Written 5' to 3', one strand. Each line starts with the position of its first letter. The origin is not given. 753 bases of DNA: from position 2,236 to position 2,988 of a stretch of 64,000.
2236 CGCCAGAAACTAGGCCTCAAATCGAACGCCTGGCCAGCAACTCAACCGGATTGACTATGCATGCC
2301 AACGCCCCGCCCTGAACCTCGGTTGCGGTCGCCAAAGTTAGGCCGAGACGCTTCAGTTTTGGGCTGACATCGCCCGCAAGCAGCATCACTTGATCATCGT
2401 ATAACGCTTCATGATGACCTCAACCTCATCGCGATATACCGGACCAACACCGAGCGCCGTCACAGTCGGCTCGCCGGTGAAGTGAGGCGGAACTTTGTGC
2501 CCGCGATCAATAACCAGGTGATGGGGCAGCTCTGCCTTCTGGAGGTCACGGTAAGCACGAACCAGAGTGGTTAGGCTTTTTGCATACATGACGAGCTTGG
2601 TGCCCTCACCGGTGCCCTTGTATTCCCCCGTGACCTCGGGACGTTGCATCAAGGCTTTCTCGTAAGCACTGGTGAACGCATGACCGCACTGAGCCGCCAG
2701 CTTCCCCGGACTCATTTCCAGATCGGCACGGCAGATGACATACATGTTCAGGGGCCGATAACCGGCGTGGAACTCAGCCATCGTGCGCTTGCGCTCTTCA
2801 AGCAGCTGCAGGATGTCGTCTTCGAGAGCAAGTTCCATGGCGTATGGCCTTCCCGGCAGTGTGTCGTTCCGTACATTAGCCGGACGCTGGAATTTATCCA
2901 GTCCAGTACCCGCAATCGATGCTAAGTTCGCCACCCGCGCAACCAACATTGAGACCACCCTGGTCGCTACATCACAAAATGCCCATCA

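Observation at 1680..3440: Low-GC islet with a bacterial PTH2-family peptidyl-tRNA hydrolase-like gene beside a decayed HpcH aldolase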

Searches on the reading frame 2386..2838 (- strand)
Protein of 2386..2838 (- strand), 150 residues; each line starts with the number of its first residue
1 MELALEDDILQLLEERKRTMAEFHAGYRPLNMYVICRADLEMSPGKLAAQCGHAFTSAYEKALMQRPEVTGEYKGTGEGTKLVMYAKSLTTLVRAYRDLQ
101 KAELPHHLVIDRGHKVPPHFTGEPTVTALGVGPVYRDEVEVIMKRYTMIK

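Call 10: find_homologous_proteins(query=window:2389-2838:-)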
Query seq(150 aa) (150 aa): 35 proteins with E <= 0.001 among 53 candidates.
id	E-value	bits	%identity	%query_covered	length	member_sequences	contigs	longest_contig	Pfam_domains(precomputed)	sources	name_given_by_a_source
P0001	4.0e-78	278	82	100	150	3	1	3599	PF01981.22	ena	-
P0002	1.8e-73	263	100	79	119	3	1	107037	PF01981.22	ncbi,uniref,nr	ncbi:hypothetical protein VI08_13700 [Luteibacter yeojuensis]|uniref:peptidyl-tRNA hydrolase n=2 Tax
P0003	1.4e-68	247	73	100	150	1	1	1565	PF01981.22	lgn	-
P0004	1.9e-68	247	74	97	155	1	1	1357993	PF01981.22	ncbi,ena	-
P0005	6.8e-67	242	71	100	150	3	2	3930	PF01981.22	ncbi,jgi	jgi:PTH2 family peptidyl-tRNA hydrolase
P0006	7.7e-67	241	71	100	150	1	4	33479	PF01981.22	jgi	jgi:PTH2 family peptidyl-tRNA hydrolase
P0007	4.0e-66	239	72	99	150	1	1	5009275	PF01981.22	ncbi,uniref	ncbi:peptidyl-tRNA hydrolase [Dyella sp. Tek66A03]|uniref:peptidyl-tRNA hydrolase n=1 Tax=Dyella sp.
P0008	1.9e-65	237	73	100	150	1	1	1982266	PF01981.22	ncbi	-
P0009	1.4e-59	218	68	99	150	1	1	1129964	PF01981.22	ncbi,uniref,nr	ncbi:hypothetical protein DVT68_07370 [Dyella solisilvae]|uniref:peptidyl-tRNA hydrolase n=1 Tax=Dye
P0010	2.2e-58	214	73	87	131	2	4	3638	PF01981.22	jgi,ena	-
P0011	1.5e-56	208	62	100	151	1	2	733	PF01981.22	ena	-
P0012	6.6e-55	203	63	95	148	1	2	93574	PF01981.22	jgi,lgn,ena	-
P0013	9.6e-55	202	62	98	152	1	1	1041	PF01981.22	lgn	-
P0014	2.4e-54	201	70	89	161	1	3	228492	PF01981.22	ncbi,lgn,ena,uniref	ncbi:aminoacyl-tRNA hydrolase [Dyella sp.]|uniref:aminoacyl-tRNA hydrolase n=1 Tax=Dyella sp. TaxID=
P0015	3.9e-54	200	61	99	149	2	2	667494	PF01981.22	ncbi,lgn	ncbi:peptidyl-tRNA hydrolase [compost metagenome]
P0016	1.1e-53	199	60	96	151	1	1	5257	PF01981.22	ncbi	-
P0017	1.6e-53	198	61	97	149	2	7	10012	PF01981.22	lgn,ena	-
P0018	2.2e-52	195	61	95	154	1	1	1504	PF01981.22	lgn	-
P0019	2.3e-52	194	59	99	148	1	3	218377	PF01981.22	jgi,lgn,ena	jgi:peptidyl-tRNA hydrolase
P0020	4.8e-52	193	61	99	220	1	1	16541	PF01981.22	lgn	-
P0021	1.2e-51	192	59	99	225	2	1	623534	PF01981.22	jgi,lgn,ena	-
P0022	3.1e-51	191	61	98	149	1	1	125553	PF01981.22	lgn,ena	-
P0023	8.4e-50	186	56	98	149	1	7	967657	PF01981.22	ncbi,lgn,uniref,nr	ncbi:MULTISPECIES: peptidyl-tRNA hydrolase [unclassified Variovorax]|uniref:peptidyl-tRNA hydrolase 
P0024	3.1e-49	184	56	99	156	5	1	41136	PF01981.22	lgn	-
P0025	3.7e-49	184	61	91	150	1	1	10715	PF01981.22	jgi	jgi:PTH2 family peptidyl-tRNA hydrolase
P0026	5.9e-48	180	59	100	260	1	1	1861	PF01981.22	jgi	jgi:peptidyl-tRNA hydrolase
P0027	4.3e-45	171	55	100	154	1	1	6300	PF01981.22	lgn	-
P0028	4.2e-42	161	75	69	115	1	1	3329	PF01981.22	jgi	jgi:peptidyl-tRNA hydrolase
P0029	9.0e-42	160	61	87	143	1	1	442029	PF01981.22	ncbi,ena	-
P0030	3.4e-41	158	78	63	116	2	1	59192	PF01981.22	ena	-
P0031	1.5e-39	153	52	97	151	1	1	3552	PF01981.22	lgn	-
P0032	4.4e-27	112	46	79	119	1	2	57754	PF01981.22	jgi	jgi:peptidyl-tRNA hydrolase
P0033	1.3e-24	104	44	81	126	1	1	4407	PF01981.22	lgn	-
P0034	3.5e-6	45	39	67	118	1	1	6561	PF01981.22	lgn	-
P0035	1.2e-4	40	35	67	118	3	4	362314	PF01981.22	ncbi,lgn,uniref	ncbi:MAG: peptidyl-tRNA hydrolase Pth2 [Candidatus Hadarchaeum sp.]|uniref:peptidyl-tRNA hydrolase P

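Call 12: find_encoding_contigs(protein=P0002, flank=6000, max_places=4)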
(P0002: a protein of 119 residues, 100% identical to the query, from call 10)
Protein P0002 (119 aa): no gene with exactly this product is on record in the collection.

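Call 13: find_encoding_contigs(protein=P0007, flank=6000, max_places=4)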
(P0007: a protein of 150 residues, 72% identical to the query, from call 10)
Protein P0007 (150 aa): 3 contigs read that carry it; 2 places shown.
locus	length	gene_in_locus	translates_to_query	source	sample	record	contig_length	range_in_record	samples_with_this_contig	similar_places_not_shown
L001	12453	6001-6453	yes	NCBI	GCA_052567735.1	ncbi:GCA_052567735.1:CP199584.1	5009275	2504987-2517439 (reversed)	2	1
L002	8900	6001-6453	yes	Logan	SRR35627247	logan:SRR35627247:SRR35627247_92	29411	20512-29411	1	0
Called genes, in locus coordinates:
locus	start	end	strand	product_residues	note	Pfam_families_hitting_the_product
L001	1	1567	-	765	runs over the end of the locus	PF02463:SMC_N (weak), PF13175:AAA_15, PF13476:AAA_23 (faint), PF13304:AAA_21 (weak), PF13175:AAA_15, PF20469:OLD-like_TOPRIM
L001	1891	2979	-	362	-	PF00589:Phage_integrase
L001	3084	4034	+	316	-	PF11740:KfrA_N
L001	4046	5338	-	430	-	PF07804:HipA_C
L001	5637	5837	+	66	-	PF02604:PhdYeFM_antitox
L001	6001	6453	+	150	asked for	PF01981:PTH2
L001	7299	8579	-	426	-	-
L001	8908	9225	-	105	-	PF12844:HTH_19, PF13560:HTH_31, PF01381:HTH_3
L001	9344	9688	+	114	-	-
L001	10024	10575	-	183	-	-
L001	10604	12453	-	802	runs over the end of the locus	PF00082:Peptidase_S8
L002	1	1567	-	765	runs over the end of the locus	PF02463:SMC_N (weak), PF13175:AAA_15, PF13476:AAA_23 (faint), PF13304:AAA_21 (weak), PF13175:AAA_15, PF20469:OLD-like_TOPRIM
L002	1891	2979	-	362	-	PF00589:Phage_integrase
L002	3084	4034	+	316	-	PF11740:KfrA_N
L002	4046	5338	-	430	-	PF07804:HipA_C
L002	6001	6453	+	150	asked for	PF01981:PTH2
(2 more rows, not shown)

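Call 14: find_encoding_contigs(protein=P0009, flank=6000, max_places=4)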
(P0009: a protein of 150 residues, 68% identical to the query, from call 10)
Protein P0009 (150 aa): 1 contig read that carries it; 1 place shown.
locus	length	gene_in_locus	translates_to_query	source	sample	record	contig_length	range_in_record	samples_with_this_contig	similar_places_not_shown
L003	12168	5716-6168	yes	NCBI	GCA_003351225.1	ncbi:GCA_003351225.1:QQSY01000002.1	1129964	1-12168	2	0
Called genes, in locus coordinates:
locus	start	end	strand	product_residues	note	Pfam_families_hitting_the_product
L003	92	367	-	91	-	-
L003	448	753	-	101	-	-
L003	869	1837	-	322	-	PF11185:DUF2971 (weak)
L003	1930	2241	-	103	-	-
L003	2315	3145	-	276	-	-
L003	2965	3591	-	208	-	PF01381:HTH_3 (weak)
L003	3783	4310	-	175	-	-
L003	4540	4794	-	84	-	-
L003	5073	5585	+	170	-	PF18143:HAD_SAK_2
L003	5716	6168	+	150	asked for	PF01981:PTH2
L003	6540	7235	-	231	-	PF00072:Response_reg, PF00486:Trans_reg_C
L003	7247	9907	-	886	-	PF02702:KdpD, PF00582:Usp, PF13493:DUF4118, PF00512:HisKA, PF02518:HATPase_c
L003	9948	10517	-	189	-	PF02669:KdpC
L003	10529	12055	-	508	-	PF07642:BBP2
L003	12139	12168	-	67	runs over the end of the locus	-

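Call 15: find_encoding_contigs(protein=P0023, flank=6000, max_places=4)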
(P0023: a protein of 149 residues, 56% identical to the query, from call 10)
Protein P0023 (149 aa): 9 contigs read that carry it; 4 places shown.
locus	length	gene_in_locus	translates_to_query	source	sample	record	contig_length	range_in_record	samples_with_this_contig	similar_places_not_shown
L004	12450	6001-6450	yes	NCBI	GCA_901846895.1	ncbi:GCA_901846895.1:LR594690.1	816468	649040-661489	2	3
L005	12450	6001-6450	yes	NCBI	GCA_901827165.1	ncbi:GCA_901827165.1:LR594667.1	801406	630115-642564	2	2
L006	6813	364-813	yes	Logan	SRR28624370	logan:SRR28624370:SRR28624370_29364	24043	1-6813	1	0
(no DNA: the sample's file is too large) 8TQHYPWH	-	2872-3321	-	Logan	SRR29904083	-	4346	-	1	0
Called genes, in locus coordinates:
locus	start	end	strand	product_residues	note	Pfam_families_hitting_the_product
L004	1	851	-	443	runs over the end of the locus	-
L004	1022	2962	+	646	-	PF02646:RmuC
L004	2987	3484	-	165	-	-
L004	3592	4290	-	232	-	-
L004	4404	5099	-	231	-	-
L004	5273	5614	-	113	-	-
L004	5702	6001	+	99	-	-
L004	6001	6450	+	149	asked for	PF01981:PTH2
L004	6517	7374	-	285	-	PF01513:NAD_kinase, PF20143:NAD_kinase_C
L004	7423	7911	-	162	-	PF15891:Nuc_deoxyri_tr2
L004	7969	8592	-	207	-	-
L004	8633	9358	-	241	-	-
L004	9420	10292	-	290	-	-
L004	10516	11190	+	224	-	PF00293:NUDIX (weak), PF21906:WHD_NrtR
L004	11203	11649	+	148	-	PF00293:NUDIX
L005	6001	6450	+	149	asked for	PF01981:PTH2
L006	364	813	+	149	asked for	PF01981:PTH2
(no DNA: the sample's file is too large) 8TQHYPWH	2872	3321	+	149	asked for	PF01981:PTH2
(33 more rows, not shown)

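Call 21: find_encoding_contigs(protein=P0004, flank=6000, max_places=3)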
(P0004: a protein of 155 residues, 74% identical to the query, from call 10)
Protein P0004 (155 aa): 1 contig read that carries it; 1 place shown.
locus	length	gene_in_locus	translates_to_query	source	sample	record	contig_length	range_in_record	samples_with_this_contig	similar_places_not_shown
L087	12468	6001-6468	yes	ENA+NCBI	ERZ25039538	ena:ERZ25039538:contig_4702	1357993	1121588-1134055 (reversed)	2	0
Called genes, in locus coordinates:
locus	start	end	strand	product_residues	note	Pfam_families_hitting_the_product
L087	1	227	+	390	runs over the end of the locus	PF13289:SIR2_2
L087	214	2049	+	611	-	PF01580:FtsK_SpoIIIE (faint), PF01935:DUF87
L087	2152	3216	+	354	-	-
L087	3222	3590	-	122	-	PF00589:Phage_integrase (weak)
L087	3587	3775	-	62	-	-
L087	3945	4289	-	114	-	-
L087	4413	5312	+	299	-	-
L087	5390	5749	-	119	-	-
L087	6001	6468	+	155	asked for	PF01981:PTH2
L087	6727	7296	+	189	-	-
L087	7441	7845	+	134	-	-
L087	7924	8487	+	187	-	PF18143:HAD_SAK_2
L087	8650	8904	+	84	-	-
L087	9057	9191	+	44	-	PF02604:PhdYeFM_antitox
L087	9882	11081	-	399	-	PF14690:Zn_ribbon_ISL3 (weak), PF13542:HTH_Tnp_ISL3, PF01610:DDE_Tnp_ISL3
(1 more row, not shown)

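Call 22: find_encoding_contigs(protein=P0008, flank=6000, max_places=3)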
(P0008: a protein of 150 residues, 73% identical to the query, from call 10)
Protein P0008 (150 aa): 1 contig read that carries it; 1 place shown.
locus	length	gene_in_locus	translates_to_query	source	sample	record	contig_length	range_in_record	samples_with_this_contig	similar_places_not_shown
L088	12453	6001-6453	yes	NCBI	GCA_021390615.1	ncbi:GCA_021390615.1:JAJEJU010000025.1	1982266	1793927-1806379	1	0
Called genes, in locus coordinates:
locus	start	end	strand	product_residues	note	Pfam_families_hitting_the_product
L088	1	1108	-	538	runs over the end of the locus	PF00450:Peptidase_S10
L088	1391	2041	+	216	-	-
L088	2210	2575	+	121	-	PF24725:DUF7677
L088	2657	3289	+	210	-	PF08719:NADAR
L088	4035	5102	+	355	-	-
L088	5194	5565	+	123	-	-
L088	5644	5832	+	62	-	PF08410:DUF1737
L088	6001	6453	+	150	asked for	PF01981:PTH2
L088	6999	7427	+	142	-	-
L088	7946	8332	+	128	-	PF14096:DUF4274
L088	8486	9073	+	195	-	PF03031:NIF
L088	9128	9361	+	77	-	-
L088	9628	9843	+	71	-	-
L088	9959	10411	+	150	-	-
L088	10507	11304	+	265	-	PF13428:TPR_14 (faint), PF00515:TPR_1 (faint), PF07719:TPR_2 (faint), PF13414:TPR_11 (faint), PF13424:TPR_12 (faint), PF13174:TPR_6 (faint), PF13181:TPR_8 (faint), PF13432:TPR_16 (weak), +2 more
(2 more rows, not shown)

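Call 23: find_encoding_contigs(protein=P0001, flank=6000, max_places=3)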
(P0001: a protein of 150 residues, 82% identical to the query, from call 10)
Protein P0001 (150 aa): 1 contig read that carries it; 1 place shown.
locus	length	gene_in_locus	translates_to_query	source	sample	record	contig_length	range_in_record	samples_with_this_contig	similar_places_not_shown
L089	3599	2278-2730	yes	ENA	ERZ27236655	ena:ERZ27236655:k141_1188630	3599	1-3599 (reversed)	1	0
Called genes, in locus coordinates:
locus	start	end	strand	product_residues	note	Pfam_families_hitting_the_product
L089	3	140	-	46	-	?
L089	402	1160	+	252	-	PF04632:FUSC, PF13515:FUSC_2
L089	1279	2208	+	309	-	PF11740:KfrA_N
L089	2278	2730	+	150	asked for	PF01981:PTH2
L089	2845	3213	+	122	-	-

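Call 32: search_solved_structures(query=window:2389-2838:-, max_evalue=0.01, show_alignments=3)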
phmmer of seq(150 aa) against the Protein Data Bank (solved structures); distinct sequences matched with E-value up to 0.01: 7.
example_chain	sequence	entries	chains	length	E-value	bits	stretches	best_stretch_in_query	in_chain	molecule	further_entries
1q7s_A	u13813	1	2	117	3.9e-10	42.9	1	31-137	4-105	bit1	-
2zv3_A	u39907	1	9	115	1.8e-09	40.8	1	31-142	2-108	Peptidyl-tRNA hydrolase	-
1wn2_A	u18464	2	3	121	6.9e-09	38.8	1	32-140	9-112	Peptidyl-tRNA hydrolase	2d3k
24bt_A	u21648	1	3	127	2.2e-08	37.2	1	33-146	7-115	peptidyl-tRNA hydrolase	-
1rlk_A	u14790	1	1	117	1.2e-07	34.8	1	32-148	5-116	Hypothetical protein Ta0108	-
1xty_A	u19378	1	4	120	5.2e-06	29.5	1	31-141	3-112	Peptidyl-tRNA hydrolase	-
1rzw_A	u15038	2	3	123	0.00013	25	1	30-142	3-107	Protein AF2095(GR4) | Peptidyl-tRNA hydrolase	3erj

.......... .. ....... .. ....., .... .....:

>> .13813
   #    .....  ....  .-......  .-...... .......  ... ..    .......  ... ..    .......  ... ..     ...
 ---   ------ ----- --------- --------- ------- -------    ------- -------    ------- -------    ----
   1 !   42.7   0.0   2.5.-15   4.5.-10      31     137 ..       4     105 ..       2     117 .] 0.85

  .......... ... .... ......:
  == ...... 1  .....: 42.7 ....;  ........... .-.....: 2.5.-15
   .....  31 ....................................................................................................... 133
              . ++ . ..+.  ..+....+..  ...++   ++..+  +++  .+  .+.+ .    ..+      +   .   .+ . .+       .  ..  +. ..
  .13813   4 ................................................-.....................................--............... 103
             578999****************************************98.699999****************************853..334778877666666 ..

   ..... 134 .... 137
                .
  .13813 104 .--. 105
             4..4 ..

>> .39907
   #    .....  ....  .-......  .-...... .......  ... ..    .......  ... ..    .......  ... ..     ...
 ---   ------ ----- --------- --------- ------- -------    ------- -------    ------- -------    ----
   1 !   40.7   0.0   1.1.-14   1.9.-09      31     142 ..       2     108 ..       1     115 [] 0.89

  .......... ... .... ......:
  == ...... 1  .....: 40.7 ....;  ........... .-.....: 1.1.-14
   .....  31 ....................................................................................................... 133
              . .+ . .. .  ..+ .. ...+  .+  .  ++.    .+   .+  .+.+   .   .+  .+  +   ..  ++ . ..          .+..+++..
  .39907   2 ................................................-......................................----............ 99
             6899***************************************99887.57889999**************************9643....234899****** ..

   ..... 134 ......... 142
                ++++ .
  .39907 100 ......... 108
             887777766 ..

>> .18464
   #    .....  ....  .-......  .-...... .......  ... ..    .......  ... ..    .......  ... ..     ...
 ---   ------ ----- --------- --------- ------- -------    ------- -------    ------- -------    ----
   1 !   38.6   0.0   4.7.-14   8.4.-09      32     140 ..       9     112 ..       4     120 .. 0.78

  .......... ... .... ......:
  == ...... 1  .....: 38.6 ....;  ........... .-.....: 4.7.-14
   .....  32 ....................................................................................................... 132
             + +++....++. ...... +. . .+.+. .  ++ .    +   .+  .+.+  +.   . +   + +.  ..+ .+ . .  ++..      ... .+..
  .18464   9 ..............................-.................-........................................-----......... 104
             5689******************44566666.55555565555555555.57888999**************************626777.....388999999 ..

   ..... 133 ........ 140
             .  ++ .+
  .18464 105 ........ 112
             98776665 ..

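Call 33: search_protein_families(library=padloc, proteins=[window:2389-2838:-], max_evalue=1)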
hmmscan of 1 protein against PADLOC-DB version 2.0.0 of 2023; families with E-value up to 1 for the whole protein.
seq(150 aa): 0 families

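Call 34: search_protein_families(library=phrogs, proteins=[window:2389-2838:-], max_evalue=1)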
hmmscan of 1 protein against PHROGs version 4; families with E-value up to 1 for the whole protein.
seq(150 aa): 2 families
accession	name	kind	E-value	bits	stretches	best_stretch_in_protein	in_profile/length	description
phrog_1866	-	unknown function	7.5e-22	78.7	1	29-149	7-125/126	-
phrog_11824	-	other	3.3e-08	34.7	1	43-135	41-128/143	hydrolase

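Call 35: search_dna_similar(query=window:2389-2838:-, collection=phages, mode=protein, max_evalue=0.001, max_rows=25)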
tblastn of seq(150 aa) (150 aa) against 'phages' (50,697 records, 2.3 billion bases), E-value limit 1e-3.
Records with a match: 24; places in all: 25; records where one place covers at least 80% of the query: 3.
Best place of each record, by identity: <60% 24.
By first word of the organism name: Caulobacter 11; Sinorhizobium 8; Agrobacterium 2; Xanthomonas 2; Salicola 1.
By host as written in the record: Sinorhizobium meliloti 7; Caulobacter crescentus 4; Caulobacter vibrioides CB15 4; Agrobacterium tumefaciens C58 2; Caulobacter vibrioides 2; Sinohrizobium meliloti NRRL L-50 1; Xanthomonas citri 1; Xanthomonas oryzae pv. oryzae 1; and 2 more.
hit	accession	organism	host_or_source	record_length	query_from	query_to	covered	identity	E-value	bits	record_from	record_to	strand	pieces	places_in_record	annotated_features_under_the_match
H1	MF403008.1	Agrobacterium phage Atu_ph07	Agrobacterium tumefaciens C58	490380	19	150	88%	36.1%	5e-17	82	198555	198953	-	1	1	hypothetical protein (x2)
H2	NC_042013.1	Agrobacterium phage Atu_ph07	Agrobacterium tumefaciens C58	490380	19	150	88%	36.1%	5e-17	82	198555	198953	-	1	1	hypothetical protein (x2)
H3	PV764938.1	Sinorhizobium phage Phosso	Sinohrizobium meliloti NRRL L-50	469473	23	150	85%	34.9%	2e-15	77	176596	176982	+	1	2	peptidyl tRNA hydrolase | hypothetical protein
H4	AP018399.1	Xanthomonas phage XacN1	Xanthomonas citri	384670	34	150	78%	29.6%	1e-5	49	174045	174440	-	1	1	peptidyl-tRNA hydrolase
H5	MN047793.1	Xanthomonas phage Xoo-sp13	Xanthomonas oryzae pv. oryzae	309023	34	149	77%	29.4%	3e-5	48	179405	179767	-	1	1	peptidyl-tRNA hydrolase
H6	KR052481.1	Sinorhizobium phage phiM19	Sinorhizobium meliloti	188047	34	133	67%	34.0%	1e-4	47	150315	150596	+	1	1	peptidyl-tRNA hydrolase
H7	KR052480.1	Sinorhizobium phage phiM7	Sinorhizobium meliloti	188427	34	133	67%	34.0%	1e-4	47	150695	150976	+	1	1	peptidyl-tRNA hydrolase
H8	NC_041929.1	Sinorhizobium phage phiM7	Sinorhizobium meliloti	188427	34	133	67%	34.0%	1e-4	47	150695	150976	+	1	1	peptidyl-tRNA hydrolase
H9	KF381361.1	Sinorhizobium phage phiM12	Sinorhizobium meliloti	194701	34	133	67%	34.0%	1e-4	47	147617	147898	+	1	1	peptidyl-tRNA hydrolase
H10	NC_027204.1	Sinorhizobium phage phiM12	Sinorhizobium meliloti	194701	34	133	67%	34.0%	1e-4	47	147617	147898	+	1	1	peptidyl-tRNA hydrolase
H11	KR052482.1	Sinorhizobium phage phiN3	Sinorhizobium meliloti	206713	34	133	67%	34.0%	1e-4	47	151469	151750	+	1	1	peptidyl-tRNA hydrolase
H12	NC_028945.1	Sinorhizobium phage phiN3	Sinorhizobium meliloti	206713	34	133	67%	34.0%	1e-4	47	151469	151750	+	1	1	peptidyl-tRNA hydrolase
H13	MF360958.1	Salicola phage SCTP-2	Salicola sp. PV4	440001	34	150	78%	28.6%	1e-5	49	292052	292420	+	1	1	326: peptidyl-tRNA hydrolase-like protein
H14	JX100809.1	Caulobacter phage CcrSwift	Caulobacter vibrioides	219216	45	134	60%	35.5%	2e-4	46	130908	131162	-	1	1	putative peptidyl-tRNA hydrolase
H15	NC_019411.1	Caulobacter phage CcrSwift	Caulobacter vibrioides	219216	45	134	60%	35.5%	2e-4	46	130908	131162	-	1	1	hydrolase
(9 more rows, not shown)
